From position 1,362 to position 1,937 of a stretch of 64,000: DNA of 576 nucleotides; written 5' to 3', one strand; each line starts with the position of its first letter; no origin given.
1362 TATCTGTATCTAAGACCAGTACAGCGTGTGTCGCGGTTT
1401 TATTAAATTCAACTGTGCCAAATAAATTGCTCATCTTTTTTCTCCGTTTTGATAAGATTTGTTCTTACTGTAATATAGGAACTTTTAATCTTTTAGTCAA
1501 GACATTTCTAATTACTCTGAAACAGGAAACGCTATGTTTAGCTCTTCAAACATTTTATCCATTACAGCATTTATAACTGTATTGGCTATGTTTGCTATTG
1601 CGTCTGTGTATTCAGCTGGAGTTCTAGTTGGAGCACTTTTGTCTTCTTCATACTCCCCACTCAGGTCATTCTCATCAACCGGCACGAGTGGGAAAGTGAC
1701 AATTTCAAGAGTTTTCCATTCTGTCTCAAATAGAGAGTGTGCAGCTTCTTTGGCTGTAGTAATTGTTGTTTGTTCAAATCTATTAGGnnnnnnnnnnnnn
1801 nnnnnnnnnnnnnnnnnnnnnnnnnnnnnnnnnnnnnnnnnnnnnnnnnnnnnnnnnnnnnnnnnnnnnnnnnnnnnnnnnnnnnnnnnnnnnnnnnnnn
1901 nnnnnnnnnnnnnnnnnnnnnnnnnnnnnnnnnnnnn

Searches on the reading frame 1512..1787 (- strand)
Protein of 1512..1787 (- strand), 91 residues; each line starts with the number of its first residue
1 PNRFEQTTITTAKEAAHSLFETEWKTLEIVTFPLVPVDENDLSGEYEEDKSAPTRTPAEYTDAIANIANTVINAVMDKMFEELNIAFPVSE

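Call 82: search_protein_families(library=pfam, alignment_id=A4, max_evalue=0.001)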
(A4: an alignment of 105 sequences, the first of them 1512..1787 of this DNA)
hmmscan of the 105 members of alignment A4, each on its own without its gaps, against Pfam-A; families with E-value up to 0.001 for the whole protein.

A. member 1, window:1512-1787:- (91 aa): 0 families

B. families by the number of members that match (of 105 scanned): 31 families (the first 25 are shown)
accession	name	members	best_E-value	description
PF00293.34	NUDIX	2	3.3e-15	NUDIX domain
PF02511.20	Thy1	1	3.9e-48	Thymidylate synthase complementing protein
PF18907.5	DUF5662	1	3.8e-37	Family of unknown function (DUF5662)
PF04446.17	Thg1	1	3.7e-29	tRNAHis guanylyltransferase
PF08719.17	NADAR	1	8.6e-28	NADAR domain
PF00085.26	Thioredoxin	1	2.2e-24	Thioredoxin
PF09414.15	RNA_ligase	1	2.3e-24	RNA ligase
PF14216.11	DUF4326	1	5.2e-24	Domain of unknown function (DUF4326)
PF00588.24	SpoU_methylase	1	8.9e-19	SpoU rRNA Methylase family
PF09511.15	RNA_lig_T4_1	1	1e-18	RNA ligase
PF25176.1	DUF7831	1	1.2e-17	Family of unknown function (DUF7831)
PF00149.33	Metallophos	1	2.2e-12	Calcineurin-like phosphoesterase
PF11750.13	DUF3307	1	3.3e-10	Protein of unknown function (DUF3307)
PF13672.11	PP2C_2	1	1.1e-07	Protein phosphatase 2C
PF12850.12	Metallophos_2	1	2.3e-07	Calcineurin-like phosphoesterase superfamily domain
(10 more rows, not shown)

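Call 83: search_protein_families(library=phrogs, alignment_id=A4, max_evalue=0.00001)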
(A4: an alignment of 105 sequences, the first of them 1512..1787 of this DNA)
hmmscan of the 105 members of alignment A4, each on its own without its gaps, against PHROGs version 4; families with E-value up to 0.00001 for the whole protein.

A. member 1, window:1512-1787:- (91 aa): 0 families

B. families by the number of members that match (of 105 scanned): 43 families (the first 25 are shown)
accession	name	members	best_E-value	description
phrog_10822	-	2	4.2e-21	HNH endonuclease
phrog_14736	-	2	1.8e-17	HNH endonuclease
phrog_1271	-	2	3.2e-15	HNH endonuclease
phrog_1198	-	2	2.7e-10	MutT/NUDIX hydrolase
phrog_4717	-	1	3.5e-76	tRNA-His guanylyltransferase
phrog_562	-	1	1.2e-69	RNA ligase and tail fiber protein attachment catalyst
phrog_768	-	1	5.5e-60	DprA-like DNA recombination-mediator protein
phrog_1017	-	1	3.4e-42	-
phrog_85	-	1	1.2e-41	thymidylate synthase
phrog_464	-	1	4.1e-36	unknown function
phrog_2255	-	1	1.2e-34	HNH endonuclease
phrog_1185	-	1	2.4e-28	nudix hydrolase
phrog_2643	-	1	8.8e-24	5'-3' deoxyribonucleotidase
phrog_8238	-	1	2.6e-22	RNA ligase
phrog_24030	-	1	2.3e-20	RNA ligase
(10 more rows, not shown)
